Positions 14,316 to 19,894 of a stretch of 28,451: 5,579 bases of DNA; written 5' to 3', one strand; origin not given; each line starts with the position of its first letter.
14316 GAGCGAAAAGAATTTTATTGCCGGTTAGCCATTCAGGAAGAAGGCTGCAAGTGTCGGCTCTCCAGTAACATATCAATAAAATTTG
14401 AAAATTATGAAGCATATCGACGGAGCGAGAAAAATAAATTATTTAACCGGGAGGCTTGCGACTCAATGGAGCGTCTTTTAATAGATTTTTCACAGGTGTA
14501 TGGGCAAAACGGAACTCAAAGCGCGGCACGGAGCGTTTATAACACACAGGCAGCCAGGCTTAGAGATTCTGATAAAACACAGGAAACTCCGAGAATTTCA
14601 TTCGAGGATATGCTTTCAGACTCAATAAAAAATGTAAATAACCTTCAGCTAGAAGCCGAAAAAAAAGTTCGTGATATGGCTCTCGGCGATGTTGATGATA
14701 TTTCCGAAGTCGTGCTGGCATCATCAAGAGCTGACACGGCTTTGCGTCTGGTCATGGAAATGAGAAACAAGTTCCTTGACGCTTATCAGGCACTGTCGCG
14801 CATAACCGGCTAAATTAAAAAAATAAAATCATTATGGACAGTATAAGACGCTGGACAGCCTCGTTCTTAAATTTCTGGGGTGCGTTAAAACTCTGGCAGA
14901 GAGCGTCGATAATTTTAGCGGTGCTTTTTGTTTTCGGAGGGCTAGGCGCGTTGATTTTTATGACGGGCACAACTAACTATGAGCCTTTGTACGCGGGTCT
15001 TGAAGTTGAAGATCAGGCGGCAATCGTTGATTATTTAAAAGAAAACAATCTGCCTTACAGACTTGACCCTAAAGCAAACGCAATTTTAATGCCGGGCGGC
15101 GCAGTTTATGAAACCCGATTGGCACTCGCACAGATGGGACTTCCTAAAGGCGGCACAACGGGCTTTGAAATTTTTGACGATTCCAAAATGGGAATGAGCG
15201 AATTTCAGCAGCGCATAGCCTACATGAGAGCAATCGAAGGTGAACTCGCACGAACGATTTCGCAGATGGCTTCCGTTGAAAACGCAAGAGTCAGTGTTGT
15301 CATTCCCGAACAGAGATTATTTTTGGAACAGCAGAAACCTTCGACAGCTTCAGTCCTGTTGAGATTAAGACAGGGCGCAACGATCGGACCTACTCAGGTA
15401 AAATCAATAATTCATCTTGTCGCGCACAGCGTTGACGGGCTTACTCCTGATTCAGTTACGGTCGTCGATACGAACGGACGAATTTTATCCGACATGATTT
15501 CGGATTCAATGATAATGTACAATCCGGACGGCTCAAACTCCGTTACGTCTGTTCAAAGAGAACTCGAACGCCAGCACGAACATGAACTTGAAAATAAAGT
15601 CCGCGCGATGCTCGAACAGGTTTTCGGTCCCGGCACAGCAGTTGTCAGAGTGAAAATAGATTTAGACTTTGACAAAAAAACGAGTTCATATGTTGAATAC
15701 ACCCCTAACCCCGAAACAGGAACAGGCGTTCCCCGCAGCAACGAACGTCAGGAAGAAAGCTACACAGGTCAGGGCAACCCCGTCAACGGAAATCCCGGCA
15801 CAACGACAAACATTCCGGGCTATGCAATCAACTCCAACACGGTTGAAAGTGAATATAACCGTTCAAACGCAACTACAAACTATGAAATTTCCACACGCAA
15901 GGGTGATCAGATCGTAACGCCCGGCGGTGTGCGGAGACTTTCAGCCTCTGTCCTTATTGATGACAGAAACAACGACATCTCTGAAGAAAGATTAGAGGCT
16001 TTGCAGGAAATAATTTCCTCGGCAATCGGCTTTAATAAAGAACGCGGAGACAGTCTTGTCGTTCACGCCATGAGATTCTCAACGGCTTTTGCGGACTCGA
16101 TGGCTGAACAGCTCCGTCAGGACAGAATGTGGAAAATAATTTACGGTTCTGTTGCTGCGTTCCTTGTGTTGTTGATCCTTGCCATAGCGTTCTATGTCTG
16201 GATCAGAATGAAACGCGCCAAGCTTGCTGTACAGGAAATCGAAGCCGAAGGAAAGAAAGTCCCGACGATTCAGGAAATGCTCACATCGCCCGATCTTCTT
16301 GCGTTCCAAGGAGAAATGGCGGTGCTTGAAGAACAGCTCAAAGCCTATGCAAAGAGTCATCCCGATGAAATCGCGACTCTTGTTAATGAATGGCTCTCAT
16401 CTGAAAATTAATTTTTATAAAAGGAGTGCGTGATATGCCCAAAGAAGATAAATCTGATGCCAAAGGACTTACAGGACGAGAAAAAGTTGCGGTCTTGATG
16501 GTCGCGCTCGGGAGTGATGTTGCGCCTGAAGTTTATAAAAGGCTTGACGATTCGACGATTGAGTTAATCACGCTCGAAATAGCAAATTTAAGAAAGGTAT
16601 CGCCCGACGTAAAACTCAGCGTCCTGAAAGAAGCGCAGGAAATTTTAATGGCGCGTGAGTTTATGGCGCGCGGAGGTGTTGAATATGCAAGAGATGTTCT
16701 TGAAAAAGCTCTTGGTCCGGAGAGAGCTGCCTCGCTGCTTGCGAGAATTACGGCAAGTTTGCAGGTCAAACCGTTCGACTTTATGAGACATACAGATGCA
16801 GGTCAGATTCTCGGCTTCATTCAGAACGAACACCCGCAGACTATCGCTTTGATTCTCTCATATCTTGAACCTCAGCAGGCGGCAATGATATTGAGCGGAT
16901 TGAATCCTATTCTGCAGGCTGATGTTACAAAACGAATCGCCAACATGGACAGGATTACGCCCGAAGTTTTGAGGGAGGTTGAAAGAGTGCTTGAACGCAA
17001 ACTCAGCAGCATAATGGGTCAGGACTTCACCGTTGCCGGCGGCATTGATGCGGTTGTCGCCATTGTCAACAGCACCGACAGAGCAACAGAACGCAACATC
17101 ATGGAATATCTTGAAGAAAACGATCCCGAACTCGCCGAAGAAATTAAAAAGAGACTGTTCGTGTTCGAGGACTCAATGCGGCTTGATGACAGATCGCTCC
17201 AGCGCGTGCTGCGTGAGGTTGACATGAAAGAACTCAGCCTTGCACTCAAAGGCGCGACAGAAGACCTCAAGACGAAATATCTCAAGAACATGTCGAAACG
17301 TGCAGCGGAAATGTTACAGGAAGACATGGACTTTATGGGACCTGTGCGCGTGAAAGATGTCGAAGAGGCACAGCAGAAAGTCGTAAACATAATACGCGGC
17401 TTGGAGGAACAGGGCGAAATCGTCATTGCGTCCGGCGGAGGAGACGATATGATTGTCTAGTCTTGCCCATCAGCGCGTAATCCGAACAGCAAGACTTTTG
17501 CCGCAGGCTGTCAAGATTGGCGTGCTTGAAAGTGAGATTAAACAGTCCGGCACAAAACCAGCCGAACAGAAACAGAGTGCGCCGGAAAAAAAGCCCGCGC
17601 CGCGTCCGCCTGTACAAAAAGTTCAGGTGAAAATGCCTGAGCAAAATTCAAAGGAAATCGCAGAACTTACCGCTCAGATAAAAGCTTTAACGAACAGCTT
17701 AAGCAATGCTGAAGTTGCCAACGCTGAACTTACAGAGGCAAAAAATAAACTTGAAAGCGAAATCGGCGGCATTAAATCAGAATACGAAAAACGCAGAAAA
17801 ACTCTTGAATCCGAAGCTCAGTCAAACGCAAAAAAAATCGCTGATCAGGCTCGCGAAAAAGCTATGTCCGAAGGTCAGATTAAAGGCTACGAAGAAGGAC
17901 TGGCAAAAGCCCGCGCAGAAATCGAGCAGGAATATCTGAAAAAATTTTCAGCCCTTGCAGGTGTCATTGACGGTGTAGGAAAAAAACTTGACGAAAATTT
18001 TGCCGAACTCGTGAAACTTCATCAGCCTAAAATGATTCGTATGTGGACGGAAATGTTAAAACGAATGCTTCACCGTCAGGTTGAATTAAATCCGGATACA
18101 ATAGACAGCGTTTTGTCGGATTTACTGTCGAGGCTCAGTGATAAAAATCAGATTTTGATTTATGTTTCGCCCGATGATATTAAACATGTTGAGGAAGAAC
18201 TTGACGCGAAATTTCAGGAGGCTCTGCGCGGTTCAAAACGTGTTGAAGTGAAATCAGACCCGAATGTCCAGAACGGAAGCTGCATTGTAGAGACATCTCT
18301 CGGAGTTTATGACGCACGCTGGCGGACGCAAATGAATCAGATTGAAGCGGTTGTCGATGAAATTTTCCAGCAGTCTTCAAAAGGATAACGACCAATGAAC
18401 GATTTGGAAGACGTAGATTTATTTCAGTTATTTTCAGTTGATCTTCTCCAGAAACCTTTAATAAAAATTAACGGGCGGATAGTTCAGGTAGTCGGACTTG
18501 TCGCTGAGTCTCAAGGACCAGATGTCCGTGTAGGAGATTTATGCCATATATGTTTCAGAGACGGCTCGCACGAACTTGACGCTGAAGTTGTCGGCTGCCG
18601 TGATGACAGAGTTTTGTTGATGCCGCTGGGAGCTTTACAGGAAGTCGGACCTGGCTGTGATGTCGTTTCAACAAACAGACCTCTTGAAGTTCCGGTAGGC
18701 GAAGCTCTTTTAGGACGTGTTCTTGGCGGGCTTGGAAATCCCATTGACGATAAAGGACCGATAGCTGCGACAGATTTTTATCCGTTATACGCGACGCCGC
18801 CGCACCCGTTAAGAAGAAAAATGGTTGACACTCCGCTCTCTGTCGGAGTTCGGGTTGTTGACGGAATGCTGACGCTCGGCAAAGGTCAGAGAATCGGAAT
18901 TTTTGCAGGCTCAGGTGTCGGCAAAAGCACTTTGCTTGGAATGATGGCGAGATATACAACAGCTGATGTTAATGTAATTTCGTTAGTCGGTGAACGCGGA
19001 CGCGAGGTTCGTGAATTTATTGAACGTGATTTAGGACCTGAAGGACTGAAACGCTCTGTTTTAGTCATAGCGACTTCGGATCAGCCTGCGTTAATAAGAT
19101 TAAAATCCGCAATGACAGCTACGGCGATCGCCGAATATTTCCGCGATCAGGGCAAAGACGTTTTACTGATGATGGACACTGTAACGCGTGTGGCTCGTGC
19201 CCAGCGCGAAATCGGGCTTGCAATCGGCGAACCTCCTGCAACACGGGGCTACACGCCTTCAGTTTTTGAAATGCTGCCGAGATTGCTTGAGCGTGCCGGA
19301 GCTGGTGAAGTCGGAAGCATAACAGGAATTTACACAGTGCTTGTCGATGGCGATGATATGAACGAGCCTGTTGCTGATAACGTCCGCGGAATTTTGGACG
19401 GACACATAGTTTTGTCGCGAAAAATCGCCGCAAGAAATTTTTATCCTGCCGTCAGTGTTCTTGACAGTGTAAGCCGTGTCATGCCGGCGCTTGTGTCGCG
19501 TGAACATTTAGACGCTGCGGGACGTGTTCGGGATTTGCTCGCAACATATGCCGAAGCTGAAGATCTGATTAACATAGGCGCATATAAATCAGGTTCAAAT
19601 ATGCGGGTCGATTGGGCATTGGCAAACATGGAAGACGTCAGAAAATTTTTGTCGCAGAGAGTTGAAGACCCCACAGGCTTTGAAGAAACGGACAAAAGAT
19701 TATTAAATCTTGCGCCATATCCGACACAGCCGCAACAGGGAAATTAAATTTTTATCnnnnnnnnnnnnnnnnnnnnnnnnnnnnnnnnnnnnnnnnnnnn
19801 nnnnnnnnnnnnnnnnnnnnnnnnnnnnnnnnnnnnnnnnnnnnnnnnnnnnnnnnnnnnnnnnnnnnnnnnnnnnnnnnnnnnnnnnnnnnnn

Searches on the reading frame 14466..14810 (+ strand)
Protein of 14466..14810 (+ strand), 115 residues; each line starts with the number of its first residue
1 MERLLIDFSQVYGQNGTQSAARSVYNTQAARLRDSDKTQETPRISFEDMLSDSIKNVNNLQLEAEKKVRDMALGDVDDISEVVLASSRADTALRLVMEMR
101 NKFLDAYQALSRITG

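Call 21: search_protein_families(library=pfam, proteins=[window:14466-14810:+])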
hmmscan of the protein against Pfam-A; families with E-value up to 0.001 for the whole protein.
window:14466-14810:+ (115 aa): 1 family
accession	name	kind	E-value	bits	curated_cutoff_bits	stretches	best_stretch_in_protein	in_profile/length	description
PF02049.23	FliE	-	4.3e-21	75.3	22.4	1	33-113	7-87/89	Flagellar hook-basal body complex protein FliE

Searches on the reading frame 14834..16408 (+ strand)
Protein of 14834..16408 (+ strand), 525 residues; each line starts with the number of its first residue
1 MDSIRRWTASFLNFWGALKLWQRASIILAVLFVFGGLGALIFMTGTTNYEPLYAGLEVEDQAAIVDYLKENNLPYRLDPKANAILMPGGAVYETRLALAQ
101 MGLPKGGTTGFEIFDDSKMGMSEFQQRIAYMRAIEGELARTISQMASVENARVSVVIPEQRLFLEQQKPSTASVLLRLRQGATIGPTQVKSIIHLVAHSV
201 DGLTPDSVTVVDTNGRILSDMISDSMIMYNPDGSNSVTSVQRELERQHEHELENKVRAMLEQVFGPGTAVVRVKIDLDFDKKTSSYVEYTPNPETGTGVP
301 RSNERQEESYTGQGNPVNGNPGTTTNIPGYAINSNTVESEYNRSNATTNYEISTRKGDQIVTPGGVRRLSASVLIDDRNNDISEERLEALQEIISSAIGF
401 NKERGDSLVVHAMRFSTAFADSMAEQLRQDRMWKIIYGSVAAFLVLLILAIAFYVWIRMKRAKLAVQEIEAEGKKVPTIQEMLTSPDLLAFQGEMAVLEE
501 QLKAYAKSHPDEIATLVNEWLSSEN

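Call 21: search_protein_families(library=pfam, proteins=[window:14834-16408:+])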
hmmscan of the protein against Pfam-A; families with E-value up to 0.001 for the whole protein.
window:14834-16408:+ (525 aa): 2 families
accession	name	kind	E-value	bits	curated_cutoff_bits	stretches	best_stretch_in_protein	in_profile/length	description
PF01514.23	YscJ_FliF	-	3.3e-65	219.7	24.4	1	46-219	3-178/179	Secretory protein of YscJ/FliF family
PF08345.17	YscJ_FliF_C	-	9.2e-39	133.7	23.8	1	260-415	1-147/147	Flagellar M-ring protein C-terminal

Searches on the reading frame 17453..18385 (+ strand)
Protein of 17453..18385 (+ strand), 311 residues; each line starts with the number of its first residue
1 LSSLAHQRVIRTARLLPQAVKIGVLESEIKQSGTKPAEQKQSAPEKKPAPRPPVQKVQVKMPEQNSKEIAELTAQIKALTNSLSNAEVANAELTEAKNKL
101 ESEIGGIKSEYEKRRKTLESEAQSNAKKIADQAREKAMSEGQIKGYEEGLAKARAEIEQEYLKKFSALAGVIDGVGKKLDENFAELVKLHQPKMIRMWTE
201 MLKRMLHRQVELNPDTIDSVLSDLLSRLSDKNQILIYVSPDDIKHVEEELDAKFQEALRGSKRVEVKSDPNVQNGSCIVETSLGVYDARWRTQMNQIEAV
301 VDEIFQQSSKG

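Call 21: search_protein_families(library=pfam, proteins=[window:17453-18385:+])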
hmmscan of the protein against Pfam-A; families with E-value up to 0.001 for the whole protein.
window:17453-18385:+ (311 aa): 3 families
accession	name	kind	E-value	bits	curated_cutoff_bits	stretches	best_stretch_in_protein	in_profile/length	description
PF02108.21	FliH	-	2.3e-14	53.9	24.1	1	177-297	12-128/128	Flagellar assembly protein FliH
PF24481.2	CT398_CC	-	0.00032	21.1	27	0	61-132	18-86/180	CT398-like coiled coil hairpin domain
PF17082.10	Spc29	-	0.0009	19.6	31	0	38-149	94-198/245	Spindle Pole Component 29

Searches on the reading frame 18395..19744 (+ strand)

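Call 21: search_protein_families(library=pfam, proteins=[window:18395-19744:+])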
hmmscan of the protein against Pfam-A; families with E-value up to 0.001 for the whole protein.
window:18395-19744:+ (450 aa): 4 families
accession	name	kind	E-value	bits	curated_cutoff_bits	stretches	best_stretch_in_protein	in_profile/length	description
PF00006.31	ATP-synt_ab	-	7.5e-89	297.4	29.5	1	151-360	1-213/213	ATP synthase alpha/beta family, nucleotide-binding domain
PF18269.6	T3SS_ATPase_C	-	5.8e-24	84.2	22.7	1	367-436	1-70/72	T3SS EscN ATPase C-terminal domain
PF02874.29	ATP-synt_ab_N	-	0.00018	22.4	20.9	1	29-94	1-69/69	ATP synthase alpha/beta family, beta-barrel domain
PF00005.33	ABC_tran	-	0.00048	21.2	25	0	159-200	6-47/137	ABC transporter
